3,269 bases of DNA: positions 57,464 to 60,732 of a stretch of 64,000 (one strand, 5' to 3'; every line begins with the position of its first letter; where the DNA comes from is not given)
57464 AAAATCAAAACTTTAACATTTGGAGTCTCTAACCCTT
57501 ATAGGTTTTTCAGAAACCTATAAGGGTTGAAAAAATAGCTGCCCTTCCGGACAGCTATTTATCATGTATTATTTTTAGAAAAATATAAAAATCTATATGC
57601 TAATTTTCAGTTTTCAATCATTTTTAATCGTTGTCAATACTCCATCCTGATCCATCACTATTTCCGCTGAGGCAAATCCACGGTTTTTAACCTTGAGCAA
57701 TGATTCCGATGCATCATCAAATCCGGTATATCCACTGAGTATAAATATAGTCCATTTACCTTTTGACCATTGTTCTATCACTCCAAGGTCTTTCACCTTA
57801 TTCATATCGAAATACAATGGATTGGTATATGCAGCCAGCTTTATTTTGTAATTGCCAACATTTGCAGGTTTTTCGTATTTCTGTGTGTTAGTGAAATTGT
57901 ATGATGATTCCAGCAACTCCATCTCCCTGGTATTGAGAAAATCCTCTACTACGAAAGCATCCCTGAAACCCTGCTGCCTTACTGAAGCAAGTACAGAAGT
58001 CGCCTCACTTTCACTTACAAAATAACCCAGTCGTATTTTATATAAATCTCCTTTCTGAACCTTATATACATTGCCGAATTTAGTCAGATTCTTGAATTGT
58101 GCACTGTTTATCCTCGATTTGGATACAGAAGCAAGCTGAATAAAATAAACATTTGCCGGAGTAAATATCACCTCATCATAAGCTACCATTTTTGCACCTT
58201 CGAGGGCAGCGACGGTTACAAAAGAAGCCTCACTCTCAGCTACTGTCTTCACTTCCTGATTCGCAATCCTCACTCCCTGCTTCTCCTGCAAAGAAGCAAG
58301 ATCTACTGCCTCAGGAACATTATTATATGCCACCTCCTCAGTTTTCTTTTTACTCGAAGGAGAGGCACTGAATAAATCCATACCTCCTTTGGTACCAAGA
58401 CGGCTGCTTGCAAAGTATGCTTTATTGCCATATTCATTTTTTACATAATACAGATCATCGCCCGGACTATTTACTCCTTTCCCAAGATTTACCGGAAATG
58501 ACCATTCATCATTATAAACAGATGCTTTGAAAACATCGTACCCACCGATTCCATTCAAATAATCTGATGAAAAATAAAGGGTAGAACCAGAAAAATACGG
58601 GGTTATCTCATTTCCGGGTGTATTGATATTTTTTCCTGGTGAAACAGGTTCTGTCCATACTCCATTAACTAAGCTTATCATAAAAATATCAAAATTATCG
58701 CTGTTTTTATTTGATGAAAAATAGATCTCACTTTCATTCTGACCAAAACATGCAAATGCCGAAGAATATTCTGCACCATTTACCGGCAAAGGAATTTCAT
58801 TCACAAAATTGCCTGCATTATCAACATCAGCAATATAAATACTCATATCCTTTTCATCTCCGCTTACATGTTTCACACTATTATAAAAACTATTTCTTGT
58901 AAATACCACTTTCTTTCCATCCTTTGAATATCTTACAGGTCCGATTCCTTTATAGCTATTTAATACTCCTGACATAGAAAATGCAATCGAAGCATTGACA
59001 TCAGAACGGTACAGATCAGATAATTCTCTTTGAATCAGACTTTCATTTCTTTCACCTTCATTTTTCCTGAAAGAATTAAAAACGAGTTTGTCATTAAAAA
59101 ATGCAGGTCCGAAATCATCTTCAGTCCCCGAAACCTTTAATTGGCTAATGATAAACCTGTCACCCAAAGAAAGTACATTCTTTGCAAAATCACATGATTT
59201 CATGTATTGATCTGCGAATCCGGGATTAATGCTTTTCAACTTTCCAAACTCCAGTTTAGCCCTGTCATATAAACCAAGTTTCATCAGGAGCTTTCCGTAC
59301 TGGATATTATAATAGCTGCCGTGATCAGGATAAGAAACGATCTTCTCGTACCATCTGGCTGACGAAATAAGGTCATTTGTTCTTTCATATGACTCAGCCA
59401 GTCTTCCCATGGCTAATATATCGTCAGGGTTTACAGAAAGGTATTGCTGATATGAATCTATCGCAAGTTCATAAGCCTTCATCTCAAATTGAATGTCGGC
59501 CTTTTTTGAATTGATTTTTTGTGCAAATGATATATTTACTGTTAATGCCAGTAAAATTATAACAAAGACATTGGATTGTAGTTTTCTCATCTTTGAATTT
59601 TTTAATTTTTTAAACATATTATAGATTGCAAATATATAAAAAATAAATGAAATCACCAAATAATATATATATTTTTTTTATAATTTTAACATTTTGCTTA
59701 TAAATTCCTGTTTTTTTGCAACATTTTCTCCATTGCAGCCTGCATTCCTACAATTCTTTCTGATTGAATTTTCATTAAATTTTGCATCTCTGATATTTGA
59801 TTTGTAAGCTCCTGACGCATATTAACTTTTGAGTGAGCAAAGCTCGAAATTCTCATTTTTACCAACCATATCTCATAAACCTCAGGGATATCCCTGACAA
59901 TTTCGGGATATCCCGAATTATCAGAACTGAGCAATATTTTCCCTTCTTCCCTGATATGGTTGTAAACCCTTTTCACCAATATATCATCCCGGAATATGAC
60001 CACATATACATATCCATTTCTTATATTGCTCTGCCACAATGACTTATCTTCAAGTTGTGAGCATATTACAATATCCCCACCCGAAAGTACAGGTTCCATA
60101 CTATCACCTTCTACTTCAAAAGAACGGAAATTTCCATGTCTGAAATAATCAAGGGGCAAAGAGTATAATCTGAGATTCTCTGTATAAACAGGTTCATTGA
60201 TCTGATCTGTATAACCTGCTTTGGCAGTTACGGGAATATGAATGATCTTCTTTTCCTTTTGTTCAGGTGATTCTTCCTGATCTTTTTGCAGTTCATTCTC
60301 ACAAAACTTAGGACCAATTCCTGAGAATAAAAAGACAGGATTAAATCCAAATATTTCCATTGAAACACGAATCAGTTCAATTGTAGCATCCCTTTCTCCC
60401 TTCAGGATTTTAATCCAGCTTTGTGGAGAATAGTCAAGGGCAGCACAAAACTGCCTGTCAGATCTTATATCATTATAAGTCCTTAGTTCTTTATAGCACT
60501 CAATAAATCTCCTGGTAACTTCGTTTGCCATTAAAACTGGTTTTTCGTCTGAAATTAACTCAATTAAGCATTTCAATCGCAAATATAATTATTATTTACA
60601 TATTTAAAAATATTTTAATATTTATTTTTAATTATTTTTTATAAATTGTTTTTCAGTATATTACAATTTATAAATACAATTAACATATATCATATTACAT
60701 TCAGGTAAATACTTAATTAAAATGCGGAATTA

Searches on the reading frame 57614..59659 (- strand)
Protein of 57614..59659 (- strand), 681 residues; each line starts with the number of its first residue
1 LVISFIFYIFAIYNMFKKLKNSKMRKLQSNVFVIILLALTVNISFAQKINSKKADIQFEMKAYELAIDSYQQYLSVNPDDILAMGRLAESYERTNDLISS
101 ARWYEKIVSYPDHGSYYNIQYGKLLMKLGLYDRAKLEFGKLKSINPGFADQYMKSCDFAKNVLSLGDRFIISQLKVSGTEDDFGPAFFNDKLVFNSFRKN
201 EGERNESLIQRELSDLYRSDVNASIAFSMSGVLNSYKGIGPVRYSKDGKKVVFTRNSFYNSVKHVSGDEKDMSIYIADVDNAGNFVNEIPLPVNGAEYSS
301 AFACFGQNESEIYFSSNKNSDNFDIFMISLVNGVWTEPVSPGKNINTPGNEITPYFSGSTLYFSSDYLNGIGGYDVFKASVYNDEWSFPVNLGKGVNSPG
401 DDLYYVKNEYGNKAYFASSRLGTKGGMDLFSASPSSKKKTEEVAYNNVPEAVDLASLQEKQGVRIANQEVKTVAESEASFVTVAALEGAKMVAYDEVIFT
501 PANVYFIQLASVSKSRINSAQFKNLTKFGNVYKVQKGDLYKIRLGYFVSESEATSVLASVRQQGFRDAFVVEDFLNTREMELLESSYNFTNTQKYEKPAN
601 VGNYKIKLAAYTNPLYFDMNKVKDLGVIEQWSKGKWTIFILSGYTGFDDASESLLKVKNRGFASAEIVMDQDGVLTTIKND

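Call 67: search_protein_families(library=pfam, proteins=[window:57614-59659:-], max_evalue=0.0001)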
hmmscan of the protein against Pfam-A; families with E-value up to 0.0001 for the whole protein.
window:57614-59659:- (681 aa): 4 families
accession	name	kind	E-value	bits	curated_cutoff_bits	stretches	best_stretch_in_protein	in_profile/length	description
PF07676.18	PD40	-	1.1e-08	35.2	20.9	0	342-375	2-35/38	WD40-like Beta Propeller Repeat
PF13181.12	TPR_8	-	1.5e-06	28.3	25.7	0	52-80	6-34/34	Tetratricopeptide repeat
PF07719.23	TPR_2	-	1.6e-06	28.2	27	0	52-80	6-34/34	Tetratricopeptide repeat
PF05036.18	SPOR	-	2.4e-06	28.2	21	1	503-571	3-75/76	SPOR domain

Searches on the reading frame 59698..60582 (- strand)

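Call 67: search_protein_families(library=pfam, proteins=[window:59698-60582:-], max_evalue=0.0001)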
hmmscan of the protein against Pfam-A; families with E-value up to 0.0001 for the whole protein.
window:59698-60582:- (294 aa): 1 family
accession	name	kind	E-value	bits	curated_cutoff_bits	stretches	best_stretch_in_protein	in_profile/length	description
PF00717.28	Peptidase_S24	-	1.7e-13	50.8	23.3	1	140-229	22-102/116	Peptidase S24-like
